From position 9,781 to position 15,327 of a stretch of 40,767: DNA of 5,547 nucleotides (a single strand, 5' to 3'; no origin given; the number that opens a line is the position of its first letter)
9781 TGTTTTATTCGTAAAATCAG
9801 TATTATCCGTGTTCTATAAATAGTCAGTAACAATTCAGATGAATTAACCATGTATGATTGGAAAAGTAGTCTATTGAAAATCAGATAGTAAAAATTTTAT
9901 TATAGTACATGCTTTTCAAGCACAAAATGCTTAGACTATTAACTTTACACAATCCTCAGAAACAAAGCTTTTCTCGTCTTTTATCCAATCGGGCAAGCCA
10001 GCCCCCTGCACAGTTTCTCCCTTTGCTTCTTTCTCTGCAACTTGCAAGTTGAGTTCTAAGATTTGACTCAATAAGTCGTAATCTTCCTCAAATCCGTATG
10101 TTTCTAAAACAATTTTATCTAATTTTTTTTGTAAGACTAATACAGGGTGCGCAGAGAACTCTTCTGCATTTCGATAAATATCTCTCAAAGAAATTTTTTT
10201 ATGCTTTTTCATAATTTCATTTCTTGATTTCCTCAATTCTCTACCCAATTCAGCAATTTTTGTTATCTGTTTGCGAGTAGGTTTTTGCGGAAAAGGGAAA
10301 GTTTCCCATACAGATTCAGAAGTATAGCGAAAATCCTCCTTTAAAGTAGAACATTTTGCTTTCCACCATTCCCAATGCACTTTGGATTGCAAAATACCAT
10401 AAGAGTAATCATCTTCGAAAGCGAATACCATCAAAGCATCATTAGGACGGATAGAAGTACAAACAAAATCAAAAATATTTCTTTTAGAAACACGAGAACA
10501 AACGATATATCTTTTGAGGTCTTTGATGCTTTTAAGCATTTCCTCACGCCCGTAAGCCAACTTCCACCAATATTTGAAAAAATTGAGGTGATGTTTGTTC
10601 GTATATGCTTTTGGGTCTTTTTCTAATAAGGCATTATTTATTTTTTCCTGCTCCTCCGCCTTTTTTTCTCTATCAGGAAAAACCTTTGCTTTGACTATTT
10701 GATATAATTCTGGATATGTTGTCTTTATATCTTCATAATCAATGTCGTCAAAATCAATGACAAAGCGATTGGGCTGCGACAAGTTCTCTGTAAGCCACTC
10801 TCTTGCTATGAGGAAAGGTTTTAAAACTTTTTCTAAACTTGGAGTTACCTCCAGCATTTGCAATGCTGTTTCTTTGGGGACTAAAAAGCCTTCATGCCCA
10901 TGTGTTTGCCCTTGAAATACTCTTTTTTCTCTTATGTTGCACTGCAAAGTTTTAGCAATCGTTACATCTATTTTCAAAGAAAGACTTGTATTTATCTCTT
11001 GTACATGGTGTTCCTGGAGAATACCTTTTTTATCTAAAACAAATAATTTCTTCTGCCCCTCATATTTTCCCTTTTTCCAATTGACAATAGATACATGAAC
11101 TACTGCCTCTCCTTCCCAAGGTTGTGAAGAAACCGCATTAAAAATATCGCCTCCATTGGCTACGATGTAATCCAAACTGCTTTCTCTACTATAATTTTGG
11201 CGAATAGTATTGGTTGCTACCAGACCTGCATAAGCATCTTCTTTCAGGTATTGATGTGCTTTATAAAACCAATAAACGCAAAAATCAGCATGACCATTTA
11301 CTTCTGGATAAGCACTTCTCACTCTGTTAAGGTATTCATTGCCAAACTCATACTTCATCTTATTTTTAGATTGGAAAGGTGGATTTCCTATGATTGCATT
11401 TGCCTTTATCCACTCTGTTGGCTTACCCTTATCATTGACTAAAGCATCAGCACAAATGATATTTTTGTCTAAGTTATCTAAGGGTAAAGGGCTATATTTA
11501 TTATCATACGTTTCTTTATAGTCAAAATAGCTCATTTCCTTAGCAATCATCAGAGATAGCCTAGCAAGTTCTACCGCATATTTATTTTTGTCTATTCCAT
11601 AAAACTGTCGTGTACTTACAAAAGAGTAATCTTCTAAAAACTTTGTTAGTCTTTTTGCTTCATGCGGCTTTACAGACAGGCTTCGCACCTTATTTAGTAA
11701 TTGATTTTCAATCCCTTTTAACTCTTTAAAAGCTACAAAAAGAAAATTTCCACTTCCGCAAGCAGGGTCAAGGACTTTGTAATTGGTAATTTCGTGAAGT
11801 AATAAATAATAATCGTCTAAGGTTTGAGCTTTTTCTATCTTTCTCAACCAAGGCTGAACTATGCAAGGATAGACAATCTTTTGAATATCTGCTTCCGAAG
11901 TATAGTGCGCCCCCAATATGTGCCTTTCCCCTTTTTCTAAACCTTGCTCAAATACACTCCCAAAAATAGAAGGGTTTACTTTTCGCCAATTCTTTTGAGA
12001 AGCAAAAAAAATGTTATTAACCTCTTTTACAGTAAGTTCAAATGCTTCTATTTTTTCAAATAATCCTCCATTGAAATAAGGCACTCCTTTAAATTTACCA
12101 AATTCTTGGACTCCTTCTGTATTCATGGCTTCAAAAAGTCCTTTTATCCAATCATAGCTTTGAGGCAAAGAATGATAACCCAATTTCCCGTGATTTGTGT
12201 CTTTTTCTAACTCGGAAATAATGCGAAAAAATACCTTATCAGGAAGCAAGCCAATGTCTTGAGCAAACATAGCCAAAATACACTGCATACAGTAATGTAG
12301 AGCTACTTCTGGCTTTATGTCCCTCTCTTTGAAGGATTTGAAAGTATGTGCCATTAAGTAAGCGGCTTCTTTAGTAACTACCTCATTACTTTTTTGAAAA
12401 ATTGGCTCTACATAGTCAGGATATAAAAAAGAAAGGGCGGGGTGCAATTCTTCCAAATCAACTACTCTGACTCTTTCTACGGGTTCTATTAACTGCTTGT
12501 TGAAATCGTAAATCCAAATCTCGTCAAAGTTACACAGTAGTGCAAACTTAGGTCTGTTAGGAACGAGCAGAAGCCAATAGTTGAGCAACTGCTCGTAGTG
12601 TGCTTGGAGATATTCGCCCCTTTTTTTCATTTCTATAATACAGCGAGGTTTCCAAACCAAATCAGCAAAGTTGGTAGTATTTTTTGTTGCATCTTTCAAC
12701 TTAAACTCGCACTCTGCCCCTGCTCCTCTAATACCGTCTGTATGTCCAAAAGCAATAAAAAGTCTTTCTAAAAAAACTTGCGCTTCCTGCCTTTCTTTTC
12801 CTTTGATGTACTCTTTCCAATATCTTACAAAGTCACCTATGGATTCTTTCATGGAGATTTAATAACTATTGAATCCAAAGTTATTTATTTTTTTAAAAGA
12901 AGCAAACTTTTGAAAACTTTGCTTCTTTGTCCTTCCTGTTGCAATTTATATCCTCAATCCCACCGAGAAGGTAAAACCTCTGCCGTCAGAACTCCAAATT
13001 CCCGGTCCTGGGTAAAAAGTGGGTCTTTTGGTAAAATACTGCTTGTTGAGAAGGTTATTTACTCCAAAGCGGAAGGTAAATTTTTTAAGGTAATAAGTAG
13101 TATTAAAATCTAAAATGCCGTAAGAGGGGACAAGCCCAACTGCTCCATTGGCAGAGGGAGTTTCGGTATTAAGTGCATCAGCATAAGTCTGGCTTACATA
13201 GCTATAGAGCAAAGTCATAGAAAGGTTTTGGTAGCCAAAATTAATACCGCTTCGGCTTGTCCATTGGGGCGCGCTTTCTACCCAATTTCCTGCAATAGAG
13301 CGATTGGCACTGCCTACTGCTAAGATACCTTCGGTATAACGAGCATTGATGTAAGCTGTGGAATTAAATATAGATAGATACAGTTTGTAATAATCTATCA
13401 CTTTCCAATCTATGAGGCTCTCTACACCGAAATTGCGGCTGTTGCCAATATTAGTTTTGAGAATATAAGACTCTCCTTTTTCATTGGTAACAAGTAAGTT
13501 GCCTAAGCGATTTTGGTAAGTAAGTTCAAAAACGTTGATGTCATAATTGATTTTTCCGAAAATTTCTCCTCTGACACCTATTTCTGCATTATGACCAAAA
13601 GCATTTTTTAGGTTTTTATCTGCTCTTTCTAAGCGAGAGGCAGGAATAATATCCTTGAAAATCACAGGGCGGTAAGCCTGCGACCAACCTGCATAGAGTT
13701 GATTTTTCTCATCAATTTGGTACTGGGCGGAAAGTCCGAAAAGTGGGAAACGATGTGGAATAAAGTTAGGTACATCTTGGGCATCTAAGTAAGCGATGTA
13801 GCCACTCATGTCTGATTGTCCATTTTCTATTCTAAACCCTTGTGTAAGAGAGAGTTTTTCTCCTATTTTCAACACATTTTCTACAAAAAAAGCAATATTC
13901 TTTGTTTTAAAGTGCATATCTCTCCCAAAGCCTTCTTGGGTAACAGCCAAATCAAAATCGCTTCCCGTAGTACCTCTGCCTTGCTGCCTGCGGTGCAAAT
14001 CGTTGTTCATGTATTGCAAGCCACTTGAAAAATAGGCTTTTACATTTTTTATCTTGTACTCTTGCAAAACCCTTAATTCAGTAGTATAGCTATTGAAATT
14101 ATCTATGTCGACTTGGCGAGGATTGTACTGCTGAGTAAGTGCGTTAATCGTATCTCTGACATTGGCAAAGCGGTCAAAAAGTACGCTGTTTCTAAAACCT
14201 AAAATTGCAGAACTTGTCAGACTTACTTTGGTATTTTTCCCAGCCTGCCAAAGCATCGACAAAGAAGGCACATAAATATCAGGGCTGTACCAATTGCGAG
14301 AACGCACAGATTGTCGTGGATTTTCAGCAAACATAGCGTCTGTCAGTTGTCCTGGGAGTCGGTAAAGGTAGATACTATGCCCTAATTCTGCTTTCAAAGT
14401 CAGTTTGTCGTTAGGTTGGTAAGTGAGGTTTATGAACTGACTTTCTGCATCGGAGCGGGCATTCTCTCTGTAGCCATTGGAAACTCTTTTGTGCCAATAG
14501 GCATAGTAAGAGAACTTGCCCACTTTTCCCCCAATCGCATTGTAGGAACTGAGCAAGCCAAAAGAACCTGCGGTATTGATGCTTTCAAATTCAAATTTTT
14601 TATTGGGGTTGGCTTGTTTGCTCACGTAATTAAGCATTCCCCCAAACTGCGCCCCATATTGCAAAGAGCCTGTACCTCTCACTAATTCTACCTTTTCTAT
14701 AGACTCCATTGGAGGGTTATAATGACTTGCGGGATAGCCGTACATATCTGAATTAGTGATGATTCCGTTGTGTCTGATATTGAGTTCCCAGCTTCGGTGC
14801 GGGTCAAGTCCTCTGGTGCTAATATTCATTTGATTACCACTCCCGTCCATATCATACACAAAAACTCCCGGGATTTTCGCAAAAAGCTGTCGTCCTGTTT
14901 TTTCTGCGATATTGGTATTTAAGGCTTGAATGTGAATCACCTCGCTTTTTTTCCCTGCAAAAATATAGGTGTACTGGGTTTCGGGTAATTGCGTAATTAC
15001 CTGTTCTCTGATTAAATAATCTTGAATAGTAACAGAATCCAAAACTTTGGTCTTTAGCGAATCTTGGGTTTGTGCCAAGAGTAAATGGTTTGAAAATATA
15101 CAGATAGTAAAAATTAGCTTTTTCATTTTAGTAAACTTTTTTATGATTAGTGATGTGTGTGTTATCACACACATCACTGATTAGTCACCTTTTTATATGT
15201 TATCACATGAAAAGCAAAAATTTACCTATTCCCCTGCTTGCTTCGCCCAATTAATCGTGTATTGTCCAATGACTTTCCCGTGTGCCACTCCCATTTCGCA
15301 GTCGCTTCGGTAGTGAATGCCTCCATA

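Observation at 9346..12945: Solitary MmeI-family Type IIL restriction-modification gene in a low-GC island flanked by a 585-bp gene-free spacer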

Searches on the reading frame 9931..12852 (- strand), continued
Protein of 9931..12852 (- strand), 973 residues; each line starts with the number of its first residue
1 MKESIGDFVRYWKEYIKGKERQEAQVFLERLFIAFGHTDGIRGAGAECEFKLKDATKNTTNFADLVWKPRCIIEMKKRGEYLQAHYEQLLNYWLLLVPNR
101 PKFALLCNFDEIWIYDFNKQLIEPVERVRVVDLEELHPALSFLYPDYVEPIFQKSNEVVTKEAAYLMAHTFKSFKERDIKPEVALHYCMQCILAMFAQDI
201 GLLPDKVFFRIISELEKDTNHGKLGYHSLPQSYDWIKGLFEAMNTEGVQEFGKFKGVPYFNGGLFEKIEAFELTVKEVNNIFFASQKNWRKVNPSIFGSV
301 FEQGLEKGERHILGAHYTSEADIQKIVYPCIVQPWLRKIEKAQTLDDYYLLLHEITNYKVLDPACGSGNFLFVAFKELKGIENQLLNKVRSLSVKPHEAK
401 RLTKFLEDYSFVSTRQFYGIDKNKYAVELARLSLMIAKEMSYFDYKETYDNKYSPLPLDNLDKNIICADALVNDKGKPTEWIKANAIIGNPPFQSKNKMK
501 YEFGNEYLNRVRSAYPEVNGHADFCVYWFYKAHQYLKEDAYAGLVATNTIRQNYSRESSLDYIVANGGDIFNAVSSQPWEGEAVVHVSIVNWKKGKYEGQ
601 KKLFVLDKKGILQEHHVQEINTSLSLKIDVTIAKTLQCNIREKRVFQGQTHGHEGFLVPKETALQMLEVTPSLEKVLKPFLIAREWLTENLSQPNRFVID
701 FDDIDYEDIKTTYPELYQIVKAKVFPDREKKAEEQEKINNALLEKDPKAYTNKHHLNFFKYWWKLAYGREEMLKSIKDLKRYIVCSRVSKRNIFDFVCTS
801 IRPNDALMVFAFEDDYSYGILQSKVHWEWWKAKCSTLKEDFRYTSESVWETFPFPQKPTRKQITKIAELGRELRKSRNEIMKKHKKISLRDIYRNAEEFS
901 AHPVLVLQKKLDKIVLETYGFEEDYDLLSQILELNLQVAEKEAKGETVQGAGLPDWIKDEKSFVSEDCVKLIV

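Call 69: fold_search(model_id=the predicted structure, library=pdb)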
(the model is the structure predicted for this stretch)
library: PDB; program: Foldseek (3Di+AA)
matches with E <= 10: 887; with E <= 0.001: 91
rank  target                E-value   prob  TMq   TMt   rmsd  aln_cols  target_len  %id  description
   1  5hr4_J                3.0e-34  1.00  0.60  0.75   6.5       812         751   22  Structure of Type IIL restriction-modification enzyme MmeI in complex with DNA has implications for engineering of new (released 2016-04-27)
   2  5hr4_C                1.9e-33  1.00  0.60  0.75   6.6       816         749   21  Structure of Type IIL restriction-modification enzyme MmeI in complex with DNA has implications for engineering of new (released 2016-04-27)
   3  7lni_B                1.1e-19  1.00  0.39  0.65   7.6       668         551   17  SeMet CamA Adenine Methyltransferase Complexed to Cognate Substrate DNA (released 2021-05-19)
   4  7lni_A                1.1e-19  1.00  0.41  0.69   6.3       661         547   16  SeMet CamA Adenine Methyltransferase Complexed to Cognate Substrate DNA (released 2021-05-19)
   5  7rfm_A                1.6e-19  1.00  0.42  0.69   6.3       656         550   16  CamA Adenine Methyltransferase Complexed to Cognate Substrate DNA and Inhibitor EPZ004777 (released 2021-09-15)
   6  8cxw_B                1.9e-19  1.00  0.41  0.68   6.8       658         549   17  CamA Adenine Methyltransferase Complexed to Cognate Substrate DNA and Inhibitor piclidenoson (Compound 4) (released 2023-01-11)
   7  7rfn_C                2.1e-19  1.00  0.41  0.69   6.9       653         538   16  CamA Adenine Methyltransferase Complexed to Cognate Substrate DNA and Inhibitor SGC8158 (released 2021-09-15)
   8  7rfn_A                3.2e-19  1.00  0.41  0.68   6.4       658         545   16  CamA Adenine Methyltransferase Complexed to Cognate Substrate DNA and Inhibitor SGC8158 (released 2021-09-15)
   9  8cxs_A                3.2e-19  1.00  0.41  0.69   6.6       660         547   16  CamA Adenine Methyltransferase Complexed to Cognate Substrate DNA and Inhibitor MTA (released 2023-01-11)
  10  7rfl_B                3.2e-19  1.00  0.40  0.65   7.5       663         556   17  CamA Adenine Methyltransferase Complexed to Cognate Substrate DNA and Inhibitor SGC0946 (released 2021-09-15)
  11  8cxx_A                4.0e-19  1.00  0.41  0.69   6.7       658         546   17  CamA Adenine Methyltransferase Complexed to Cognate Substrate DNA and Compound 6 (released 2023-01-11)
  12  7rfm_B                4.2e-19  1.00  0.39  0.64   7.4       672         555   16  CamA Adenine Methyltransferase Complexed to Cognate Substrate DNA and Inhibitor EPZ004777 (released 2021-09-15)
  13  7lnj_A                6.6e-19  1.00  0.41  0.69   6.5       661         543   16  CamA Adenine Methyltransferase Complexed to Cognate Substrate DNA (released 2021-05-19)
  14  7rfl_A                6.6e-19  1.00  0.42  0.69   6.6       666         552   16  CamA Adenine Methyltransferase Complexed to Cognate Substrate DNA and Inhibitor SGC0946 (released 2021-09-15)
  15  8vpg_A                6.9e-19  1.00  0.41  0.70   6.4       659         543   16  CamA Adenine Methyltransferase Complexed to Cognate Substrate DNA and Containing Quinoline-based SGI-1027 Analog 455 (released 2024-09-25)
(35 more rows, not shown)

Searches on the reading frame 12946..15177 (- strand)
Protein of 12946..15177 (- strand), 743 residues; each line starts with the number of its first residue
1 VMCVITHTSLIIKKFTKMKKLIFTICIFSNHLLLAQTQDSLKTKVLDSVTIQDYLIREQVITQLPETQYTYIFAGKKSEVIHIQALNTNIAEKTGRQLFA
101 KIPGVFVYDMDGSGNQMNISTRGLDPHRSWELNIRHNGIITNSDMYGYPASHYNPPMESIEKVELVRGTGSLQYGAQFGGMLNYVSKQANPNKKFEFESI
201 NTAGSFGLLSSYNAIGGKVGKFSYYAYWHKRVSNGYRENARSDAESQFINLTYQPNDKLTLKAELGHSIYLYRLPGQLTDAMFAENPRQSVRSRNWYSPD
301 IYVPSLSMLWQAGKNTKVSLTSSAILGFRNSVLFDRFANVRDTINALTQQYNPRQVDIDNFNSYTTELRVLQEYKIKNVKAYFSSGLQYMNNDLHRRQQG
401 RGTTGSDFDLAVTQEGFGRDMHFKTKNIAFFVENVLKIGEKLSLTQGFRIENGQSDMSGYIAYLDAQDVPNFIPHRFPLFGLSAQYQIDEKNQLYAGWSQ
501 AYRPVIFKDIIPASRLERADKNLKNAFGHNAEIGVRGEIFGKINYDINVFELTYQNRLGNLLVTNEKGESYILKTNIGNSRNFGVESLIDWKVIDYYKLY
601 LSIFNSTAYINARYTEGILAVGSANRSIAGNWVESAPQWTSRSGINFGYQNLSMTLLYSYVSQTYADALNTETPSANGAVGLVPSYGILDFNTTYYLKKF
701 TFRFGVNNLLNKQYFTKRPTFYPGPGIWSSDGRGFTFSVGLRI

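Call 6: search_protein_families(library=pfam, proteins=[window:12946-15177:-])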
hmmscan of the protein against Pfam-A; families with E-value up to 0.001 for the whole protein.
window:12946-15177:- (743 aa): 2 families
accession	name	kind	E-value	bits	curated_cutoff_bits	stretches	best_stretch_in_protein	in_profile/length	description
PF00593.30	TonB_dep_Rec_b-barrel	-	7.6e-27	95.7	27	1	351-709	86-436/436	TonB dependent receptor-like, beta-barrel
PF07715.20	Plug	-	6.7e-10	39.9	23.9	1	89-177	20-102/107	TonB-dependent Receptor Plug Domain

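Call 34: find_related_loci(query=window:12946-15177:-, collection=metagenome_contigs, flank=10000)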
Query window:12946-15177:- (743 aa) in metagenome_contigs; peptide patterns used: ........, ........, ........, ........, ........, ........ (x = any residue, [..] = any of these).
265 stretches matched a pattern; 13 encode a relative of the query (tblastn E <= 1e-3); 13 distinct loci.
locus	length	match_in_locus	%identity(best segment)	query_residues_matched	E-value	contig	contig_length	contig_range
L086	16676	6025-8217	85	13-743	0e+0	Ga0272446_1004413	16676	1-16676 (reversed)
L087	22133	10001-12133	60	33-743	0e+0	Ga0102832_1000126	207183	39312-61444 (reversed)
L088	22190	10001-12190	55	12-743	0e+0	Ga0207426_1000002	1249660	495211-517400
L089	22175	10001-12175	54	18-743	0e+0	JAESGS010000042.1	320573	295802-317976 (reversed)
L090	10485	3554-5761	54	14-743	0e+0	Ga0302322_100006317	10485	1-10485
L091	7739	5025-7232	54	14-743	0e+0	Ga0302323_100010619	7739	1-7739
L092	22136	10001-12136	55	35-743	0e+0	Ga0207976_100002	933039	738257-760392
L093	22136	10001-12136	55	35-743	0e+0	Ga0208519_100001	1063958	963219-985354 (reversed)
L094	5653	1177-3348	53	20-743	0e+0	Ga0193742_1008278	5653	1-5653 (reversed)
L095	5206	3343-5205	54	21-642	0e+0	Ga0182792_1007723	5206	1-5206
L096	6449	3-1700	54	178-743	0e+0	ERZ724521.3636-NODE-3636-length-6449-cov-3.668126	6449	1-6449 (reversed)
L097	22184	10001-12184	59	21-743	0e+0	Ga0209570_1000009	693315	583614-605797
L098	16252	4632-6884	32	12-735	3e-118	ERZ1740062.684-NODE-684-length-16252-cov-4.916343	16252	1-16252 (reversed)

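Call 39: search_protein_families(library=pfam, proteins=[L086:8494-9771:+, L086:9882-10556:+, L086:10563-11132:+, L086:11120-11629:+, L086:12028-13002:-, L086:13158-14447:-, L086:14477-14989:-], max_evalue=0.001)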
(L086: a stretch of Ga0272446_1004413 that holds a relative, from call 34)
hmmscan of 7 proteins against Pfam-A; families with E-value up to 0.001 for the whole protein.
L086:8494-9771:+ (425 aa): 1 family
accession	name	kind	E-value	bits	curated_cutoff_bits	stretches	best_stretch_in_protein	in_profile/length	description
PF00144.29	Beta-lactamase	-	7.1e-71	239.5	27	1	57-407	7-313/329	Beta-lactamase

L086:9882-10556:+ (224 aa): 1 family
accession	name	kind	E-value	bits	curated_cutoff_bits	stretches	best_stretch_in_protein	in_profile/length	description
PF02348.25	CTP_transf_3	-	1.6e-34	120.1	22.6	1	6-208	2-205/217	Cytidylyltransferase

L086:10563-11132:+ (189 aa): 1 family
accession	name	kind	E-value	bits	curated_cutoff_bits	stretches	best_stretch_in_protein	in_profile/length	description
PF01914.23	MarC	-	6.4e-36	124.1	23.9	1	4-183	1-195/203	MarC family integral membrane protein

L086:11120-11629:+ (169 aa): 1 family
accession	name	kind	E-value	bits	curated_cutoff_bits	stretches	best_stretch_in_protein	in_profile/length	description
PF09835.14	DUF2062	-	4.7e-13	49.8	27.4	1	23-164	8-146/147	Uncharacterized protein conserved in bacteria (DUF2062)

L086:12028-13002:- (324 aa): 3 families
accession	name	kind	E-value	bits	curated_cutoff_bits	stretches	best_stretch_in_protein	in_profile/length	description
PF00107.32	ADH_zinc_N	-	5.9e-28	97.8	31.8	1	152-270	4-121/129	Zinc-binding dehydrogenase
PF13602.12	ADH_zinc_N_2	-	2.1e-16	61.5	27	1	181-321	1-134/134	Zinc-binding dehydrogenase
PF08240.17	ADH_N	-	4.6e-14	53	23.5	1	29-109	3-104/104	Alcohol dehydrogenase GroES-like domain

L086:13158-14447:- (429 aa): 3 families
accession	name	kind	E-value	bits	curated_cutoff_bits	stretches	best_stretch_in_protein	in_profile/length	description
PF01979.26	Amidohydro_1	-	5.2e-33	115.2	25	1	84-427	1-344/345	Amidohydrolase family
PF07969.17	Amidohydro_3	-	7.5e-10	39.3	29.7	1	234-427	257-470/472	Amidohydrolase family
PF22643.2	NagA_N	-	1.1e-06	29.2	27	1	34-80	2-46/51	NagA composite domain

L086:14477-14989:- (170 aa): 1 family
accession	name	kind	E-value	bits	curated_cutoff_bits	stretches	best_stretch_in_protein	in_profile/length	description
PF00168.36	C2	-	1.5e-06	28.8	22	1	62-151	17-100/104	C2 domain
